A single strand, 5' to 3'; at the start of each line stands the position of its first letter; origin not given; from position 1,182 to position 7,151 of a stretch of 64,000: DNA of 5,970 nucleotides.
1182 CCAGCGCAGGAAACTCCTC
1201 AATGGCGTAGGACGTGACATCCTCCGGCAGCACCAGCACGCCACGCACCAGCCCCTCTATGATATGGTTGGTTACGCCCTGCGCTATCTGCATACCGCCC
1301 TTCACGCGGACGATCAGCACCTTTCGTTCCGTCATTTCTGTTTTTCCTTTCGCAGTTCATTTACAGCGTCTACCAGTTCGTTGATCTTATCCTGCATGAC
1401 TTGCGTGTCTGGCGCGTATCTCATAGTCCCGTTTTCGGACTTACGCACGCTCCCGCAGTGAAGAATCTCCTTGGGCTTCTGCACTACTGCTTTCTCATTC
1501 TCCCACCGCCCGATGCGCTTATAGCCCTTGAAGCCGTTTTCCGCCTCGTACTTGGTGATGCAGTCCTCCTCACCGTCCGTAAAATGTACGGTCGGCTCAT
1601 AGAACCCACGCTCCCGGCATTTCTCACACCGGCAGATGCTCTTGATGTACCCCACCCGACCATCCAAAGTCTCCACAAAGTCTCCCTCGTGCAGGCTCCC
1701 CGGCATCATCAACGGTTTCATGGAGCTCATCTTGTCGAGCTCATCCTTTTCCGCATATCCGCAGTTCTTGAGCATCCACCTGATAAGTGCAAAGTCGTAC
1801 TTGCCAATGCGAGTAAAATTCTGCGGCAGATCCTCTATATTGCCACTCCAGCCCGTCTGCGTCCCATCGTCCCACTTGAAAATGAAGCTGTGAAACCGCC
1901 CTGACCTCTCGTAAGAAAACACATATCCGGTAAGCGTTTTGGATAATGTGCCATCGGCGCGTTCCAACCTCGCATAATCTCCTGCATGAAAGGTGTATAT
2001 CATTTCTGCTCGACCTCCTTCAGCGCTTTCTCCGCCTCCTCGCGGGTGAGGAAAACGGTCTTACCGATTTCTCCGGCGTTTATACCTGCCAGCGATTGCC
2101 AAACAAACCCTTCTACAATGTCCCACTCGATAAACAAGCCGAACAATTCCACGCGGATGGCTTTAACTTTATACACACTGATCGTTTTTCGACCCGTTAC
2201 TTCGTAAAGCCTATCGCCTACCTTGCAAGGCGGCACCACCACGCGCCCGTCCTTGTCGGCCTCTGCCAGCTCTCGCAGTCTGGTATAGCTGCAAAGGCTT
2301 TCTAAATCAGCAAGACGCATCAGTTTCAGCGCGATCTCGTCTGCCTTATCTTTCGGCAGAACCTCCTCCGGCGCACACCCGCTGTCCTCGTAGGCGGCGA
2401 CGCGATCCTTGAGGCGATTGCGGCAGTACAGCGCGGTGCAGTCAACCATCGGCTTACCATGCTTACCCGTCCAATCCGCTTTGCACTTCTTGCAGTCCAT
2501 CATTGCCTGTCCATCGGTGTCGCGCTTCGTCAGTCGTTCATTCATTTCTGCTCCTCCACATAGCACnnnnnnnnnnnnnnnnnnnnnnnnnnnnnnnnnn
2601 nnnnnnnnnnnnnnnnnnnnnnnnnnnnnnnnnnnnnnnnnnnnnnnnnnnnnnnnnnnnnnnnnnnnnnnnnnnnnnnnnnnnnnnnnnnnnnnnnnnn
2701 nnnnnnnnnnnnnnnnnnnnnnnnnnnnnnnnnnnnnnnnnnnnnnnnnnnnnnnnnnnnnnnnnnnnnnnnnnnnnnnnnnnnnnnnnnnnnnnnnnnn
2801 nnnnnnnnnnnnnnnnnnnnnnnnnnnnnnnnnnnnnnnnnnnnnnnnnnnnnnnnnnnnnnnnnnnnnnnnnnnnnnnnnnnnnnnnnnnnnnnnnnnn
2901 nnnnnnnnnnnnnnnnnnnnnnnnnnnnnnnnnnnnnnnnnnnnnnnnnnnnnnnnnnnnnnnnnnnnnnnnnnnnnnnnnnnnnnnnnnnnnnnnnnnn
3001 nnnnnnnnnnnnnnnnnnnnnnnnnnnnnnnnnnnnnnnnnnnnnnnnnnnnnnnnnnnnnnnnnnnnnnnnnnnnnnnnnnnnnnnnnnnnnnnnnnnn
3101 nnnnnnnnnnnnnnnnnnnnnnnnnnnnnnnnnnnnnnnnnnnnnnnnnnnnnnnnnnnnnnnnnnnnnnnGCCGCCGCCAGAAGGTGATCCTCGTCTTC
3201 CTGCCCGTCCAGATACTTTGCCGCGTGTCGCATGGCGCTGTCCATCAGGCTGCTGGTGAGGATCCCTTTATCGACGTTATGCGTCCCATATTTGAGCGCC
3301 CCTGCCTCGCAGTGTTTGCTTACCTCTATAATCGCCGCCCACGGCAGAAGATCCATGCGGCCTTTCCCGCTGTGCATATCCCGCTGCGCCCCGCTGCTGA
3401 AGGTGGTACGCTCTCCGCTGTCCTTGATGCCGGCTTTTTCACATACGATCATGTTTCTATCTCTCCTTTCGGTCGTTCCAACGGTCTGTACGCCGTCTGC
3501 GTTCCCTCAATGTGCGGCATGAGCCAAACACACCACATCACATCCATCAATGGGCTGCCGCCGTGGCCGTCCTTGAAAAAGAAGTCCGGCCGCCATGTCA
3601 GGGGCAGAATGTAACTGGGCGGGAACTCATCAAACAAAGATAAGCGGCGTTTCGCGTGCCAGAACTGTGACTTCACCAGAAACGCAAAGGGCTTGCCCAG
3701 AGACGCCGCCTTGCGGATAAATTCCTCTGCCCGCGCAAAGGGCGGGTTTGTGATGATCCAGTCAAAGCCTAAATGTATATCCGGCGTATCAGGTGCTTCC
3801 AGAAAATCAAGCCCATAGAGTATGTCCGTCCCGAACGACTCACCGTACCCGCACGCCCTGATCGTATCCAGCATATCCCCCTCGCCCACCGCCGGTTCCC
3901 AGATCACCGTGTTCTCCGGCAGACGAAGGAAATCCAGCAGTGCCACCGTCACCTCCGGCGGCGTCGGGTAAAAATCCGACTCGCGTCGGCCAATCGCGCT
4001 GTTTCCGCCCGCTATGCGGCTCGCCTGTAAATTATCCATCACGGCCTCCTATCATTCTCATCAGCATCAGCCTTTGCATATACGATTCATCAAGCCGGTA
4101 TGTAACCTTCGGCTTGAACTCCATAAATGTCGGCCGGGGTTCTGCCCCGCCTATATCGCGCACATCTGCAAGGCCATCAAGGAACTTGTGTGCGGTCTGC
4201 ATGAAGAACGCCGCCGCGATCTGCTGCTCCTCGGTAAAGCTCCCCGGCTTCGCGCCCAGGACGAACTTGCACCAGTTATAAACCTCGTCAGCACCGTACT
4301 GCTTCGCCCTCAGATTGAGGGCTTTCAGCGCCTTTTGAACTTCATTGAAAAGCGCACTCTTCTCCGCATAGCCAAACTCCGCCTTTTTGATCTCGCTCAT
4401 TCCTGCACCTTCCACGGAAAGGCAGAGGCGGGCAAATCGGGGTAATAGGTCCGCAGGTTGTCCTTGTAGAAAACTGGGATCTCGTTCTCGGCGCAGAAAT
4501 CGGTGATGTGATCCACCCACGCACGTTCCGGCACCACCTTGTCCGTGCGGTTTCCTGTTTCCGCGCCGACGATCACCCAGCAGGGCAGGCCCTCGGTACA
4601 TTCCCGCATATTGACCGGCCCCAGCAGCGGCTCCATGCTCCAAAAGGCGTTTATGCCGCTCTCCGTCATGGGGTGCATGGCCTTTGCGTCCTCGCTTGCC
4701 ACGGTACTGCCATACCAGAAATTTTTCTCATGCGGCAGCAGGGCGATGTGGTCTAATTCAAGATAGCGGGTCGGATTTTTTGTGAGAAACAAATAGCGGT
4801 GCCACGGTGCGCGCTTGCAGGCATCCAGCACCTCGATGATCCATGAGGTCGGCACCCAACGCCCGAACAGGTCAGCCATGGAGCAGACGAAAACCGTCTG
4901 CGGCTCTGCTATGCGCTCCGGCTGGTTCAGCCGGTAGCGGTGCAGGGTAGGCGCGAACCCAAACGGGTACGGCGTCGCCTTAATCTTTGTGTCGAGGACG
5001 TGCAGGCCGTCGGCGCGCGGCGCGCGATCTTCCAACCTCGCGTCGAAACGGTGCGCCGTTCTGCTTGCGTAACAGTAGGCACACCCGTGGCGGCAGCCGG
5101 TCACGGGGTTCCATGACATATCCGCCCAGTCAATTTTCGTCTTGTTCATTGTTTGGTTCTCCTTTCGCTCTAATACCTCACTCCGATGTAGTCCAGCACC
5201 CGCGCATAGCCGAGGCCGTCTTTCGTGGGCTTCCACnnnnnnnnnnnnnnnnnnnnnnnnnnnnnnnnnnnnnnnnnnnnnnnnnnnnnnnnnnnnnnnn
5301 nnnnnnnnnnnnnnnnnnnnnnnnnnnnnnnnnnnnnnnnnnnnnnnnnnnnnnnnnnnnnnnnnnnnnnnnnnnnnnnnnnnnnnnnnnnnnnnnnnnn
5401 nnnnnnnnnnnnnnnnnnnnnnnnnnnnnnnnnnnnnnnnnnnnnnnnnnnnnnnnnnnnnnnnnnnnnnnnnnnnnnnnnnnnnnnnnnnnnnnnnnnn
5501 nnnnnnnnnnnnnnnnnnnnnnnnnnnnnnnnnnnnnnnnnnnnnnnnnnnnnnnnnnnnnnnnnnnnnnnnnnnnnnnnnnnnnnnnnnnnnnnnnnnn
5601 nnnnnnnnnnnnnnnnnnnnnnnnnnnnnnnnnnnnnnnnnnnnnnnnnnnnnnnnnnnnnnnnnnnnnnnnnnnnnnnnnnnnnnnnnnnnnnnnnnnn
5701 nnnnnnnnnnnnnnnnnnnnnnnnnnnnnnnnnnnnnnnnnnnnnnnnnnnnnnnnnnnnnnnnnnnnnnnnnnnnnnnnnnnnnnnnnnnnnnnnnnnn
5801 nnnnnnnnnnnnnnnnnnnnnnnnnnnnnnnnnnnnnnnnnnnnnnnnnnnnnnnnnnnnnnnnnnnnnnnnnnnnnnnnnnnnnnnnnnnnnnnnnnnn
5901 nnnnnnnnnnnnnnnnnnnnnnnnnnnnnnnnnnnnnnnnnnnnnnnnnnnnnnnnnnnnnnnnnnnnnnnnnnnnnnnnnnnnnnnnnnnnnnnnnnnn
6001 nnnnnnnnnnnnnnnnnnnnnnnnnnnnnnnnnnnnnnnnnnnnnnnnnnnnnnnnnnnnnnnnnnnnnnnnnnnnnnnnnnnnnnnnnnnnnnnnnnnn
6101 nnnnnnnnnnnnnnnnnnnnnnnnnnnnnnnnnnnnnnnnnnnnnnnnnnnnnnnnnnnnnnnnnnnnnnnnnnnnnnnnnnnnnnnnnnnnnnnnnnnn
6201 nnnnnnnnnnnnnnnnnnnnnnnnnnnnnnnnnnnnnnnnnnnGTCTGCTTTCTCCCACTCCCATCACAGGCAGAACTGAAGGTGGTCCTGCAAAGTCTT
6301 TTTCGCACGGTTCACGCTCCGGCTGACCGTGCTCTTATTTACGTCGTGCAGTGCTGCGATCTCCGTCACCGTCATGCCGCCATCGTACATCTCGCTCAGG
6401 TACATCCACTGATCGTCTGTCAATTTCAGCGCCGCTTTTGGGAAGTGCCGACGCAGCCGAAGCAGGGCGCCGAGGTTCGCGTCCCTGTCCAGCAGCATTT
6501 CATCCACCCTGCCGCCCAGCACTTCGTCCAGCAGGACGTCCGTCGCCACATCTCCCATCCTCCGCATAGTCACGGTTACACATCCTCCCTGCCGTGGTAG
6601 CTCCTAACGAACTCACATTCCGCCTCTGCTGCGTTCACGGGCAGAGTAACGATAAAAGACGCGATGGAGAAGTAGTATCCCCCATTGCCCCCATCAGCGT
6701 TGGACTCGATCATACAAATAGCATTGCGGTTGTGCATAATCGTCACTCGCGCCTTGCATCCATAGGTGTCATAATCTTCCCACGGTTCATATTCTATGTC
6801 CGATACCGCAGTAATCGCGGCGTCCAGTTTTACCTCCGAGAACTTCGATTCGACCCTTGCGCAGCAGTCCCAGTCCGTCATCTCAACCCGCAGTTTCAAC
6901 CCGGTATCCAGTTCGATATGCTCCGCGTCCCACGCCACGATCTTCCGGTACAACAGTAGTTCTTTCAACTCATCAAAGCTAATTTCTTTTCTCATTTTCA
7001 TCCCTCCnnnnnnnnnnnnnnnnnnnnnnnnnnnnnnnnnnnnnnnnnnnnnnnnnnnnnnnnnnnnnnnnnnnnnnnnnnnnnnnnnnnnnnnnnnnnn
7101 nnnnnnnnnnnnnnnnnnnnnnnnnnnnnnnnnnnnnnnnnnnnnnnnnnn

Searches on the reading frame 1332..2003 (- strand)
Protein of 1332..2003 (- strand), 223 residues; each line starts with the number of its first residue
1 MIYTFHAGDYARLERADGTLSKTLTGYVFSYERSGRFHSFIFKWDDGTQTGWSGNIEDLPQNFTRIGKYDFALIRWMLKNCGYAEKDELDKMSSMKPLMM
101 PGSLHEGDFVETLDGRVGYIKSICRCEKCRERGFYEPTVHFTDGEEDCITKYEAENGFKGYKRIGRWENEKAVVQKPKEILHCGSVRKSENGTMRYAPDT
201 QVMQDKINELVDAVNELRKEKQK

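Call 26: search_protein_families(library=phrogs, proteins=[window:1332-2003:-], max_evalue=0.001)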
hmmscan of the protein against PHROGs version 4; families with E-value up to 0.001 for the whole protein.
window:1332-2003:- (223 aa): 1 family
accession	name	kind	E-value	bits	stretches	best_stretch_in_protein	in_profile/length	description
phrog_20481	-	moron, auxiliary metabolic gene and host takeover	4.8e-05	24.1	1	197-222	26-51/66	toxin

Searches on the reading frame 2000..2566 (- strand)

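Call 26: search_protein_families(library=phrogs, proteins=[window:2000-2566:-], max_evalue=0.001)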
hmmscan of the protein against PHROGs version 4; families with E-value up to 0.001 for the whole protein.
window:2000-2566:- (188 aa): 1 family
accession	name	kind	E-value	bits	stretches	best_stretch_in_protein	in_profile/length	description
phrog_38832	-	unknown function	1e-20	75.3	1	53-184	38-182/186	-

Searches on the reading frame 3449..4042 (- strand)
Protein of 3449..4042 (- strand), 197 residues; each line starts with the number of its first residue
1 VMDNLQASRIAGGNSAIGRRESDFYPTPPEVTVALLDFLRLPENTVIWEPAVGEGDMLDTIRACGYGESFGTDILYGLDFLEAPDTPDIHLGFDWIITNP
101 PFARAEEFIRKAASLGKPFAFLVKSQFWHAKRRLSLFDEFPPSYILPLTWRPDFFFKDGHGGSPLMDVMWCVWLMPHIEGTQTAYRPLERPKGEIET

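Call 26: search_protein_families(library=phrogs, proteins=[window:3449-4042:-], max_evalue=0.001)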
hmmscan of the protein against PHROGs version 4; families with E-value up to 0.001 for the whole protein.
window:3449-4042:- (197 aa): 6 families
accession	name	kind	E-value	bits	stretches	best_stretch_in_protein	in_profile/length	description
phrog_799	-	other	3e-41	143.1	1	13-177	203-368/458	DNA methyltransferase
phrog_9133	-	unknown function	6.7e-08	31.8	1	15-118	727-846/1259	-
phrog_6263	-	other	1.2e-05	25.2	1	22-115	392-496/548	DNA methyltransferase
phrog_32703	-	unknown function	0.00011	22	1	21-79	8-65/480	-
phrog_11358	-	unknown function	0.00039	18.3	0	14-66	1836-1890/3431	-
phrog_9793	-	unknown function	0.00081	18.8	0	16-118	597-709/772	-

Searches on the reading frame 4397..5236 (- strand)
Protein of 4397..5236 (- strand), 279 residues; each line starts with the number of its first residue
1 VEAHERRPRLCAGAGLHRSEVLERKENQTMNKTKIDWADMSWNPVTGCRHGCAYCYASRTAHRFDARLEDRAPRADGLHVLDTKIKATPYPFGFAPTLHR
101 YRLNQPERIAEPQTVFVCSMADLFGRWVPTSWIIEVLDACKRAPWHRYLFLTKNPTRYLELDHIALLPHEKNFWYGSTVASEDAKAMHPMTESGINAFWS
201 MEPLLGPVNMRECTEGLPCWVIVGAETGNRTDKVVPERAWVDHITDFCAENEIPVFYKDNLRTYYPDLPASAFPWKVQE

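Call 10: search_protein_families(library=pfam, proteins=[window:4397-5236:-], max_evalue=0.01)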
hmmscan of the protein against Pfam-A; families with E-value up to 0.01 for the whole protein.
window:4397-5236:- (279 aa): 2 families
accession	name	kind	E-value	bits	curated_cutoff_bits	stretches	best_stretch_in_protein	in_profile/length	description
PF07505.17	DUF5131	-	4.5e-45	154.5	28.9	1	32-259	1-214/243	Protein of unknown function (DUF5131)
PF04055.27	Radical_SAM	-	0.0027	18.3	29.5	0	43-67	2-20/166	Radical SAM superfamily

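Call 26: search_protein_families(library=phrogs, proteins=[window:4397-5236:-], max_evalue=0.001)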
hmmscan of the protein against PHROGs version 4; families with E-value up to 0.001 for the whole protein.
window:4397-5236:- (279 aa): 2 families
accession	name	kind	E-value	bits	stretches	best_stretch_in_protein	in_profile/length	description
phrog_2045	-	unknown function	8.7e-64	216.8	1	30-262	2-233/299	-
phrog_13321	-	unknown function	1.4e-05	25.4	1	31-64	35-68/307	-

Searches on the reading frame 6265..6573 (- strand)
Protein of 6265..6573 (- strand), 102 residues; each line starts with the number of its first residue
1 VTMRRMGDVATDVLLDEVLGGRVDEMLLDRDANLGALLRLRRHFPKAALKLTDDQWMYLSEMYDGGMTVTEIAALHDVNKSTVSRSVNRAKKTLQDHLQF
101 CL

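Call 10: search_protein_families(library=pfam, proteins=[window:6265-6573:-], max_evalue=0.01)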
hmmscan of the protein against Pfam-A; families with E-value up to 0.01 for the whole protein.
window:6265-6573:- (102 aa): 12 families
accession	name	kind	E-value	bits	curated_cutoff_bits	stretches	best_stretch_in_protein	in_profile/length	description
PF12802.13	MarR_2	-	1.2e-07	32.2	27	1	51-92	3-46/61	MarR family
PF04297.20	UPF0122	-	6.4e-06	26.8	22.7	1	51-96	18-63/101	Putative helix-turn-helix protein, YlxM / p13 like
PF13384.12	HTH_23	-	2.5e-05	24.4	24.6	1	62-90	13-41/50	Homeodomain-like domain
PF04545.22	Sigma70_r4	-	5.2e-05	23.1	24.1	1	50-95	4-49/50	Sigma-70, region 4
PF08281.18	Sigma70_r4_2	-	8.4e-05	22.6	25.7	1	63-94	23-54/54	Sigma-70, region 4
PF02796.21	HTH_7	-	0.0001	22.8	23.8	1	50-85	5-40/45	Helix-turn-helix domain of resolvase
PF13936.12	HTH_38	-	0.00082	19.5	27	1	50-89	4-43/44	Helix-turn-helix domain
PF09339.16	HTH_IclR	-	0.0022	18.2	22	1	64-85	16-37/52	IclR helix-turn-helix domain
PF13518.12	HTH_28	-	0.0026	18.3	25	1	62-90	8-36/52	Helix-turn-helix domain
PF01022.26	HTH_5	-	0.0044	17.3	22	1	59-86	11-35/47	Bacterial regulatory protein, arsR family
PF13551.12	HTH_29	-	0.0062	17.1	28.1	0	59-90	5-36/64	Winged helix-turn helix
PF01047.28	MarR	-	0.0066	16.8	24.6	0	51-88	1-39/59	MarR family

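Call 26: search_protein_families(library=phrogs, proteins=[window:6265-6573:-], max_evalue=0.001)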
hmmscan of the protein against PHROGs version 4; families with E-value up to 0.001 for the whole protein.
window:6265-6573:- (102 aa): 7 families
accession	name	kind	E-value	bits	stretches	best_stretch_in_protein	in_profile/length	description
phrog_11138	-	unknown function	8.8e-07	30.3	1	45-99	86-140/142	-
phrog_517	-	DNA, RNA and nucleotide metabolism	1.6e-06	30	1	50-90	85-125/128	HTH DNA binding protein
phrog_323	-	transcription regulation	3.7e-06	27.7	1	37-95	134-193/319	transcriptional regulator, D5-like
phrog_1740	-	transcription regulation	5.2e-06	26.2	1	46-98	164-216/567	RNA polymerase sigma factor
phrog_3512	-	transcription regulation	1.2e-05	26.5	1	46-98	63-113/130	sigma factor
phrog_351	-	transcription regulation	1.4e-05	24.8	1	37-98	662-726/928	RNA polymerase sigma factor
phrog_664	-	DNA, RNA and nucleotide metabolism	0.00045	21.1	1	50-88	84-122/210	DNA binding protein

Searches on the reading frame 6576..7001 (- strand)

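Call 10: search_protein_families(library=pfam, proteins=[window:6576-7001:-], max_evalue=0.01)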
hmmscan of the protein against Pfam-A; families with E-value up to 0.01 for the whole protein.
window:6576-7001:- (141 aa): 1 family
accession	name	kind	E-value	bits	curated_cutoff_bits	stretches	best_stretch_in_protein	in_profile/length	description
PF24240.1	DUF7448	-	1.1e-13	51.9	27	1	14-112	1-99/104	Domain of unknown function (DUF7448)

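Call 26: search_protein_families(library=phrogs, proteins=[window:6576-7001:-], max_evalue=0.001)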
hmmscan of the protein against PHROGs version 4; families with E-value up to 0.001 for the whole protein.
window:6576-7001:- (141 aa): 1 family
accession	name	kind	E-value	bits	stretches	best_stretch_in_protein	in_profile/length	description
phrog_2131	-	unknown function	1e-28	101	1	7-132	7-132/134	-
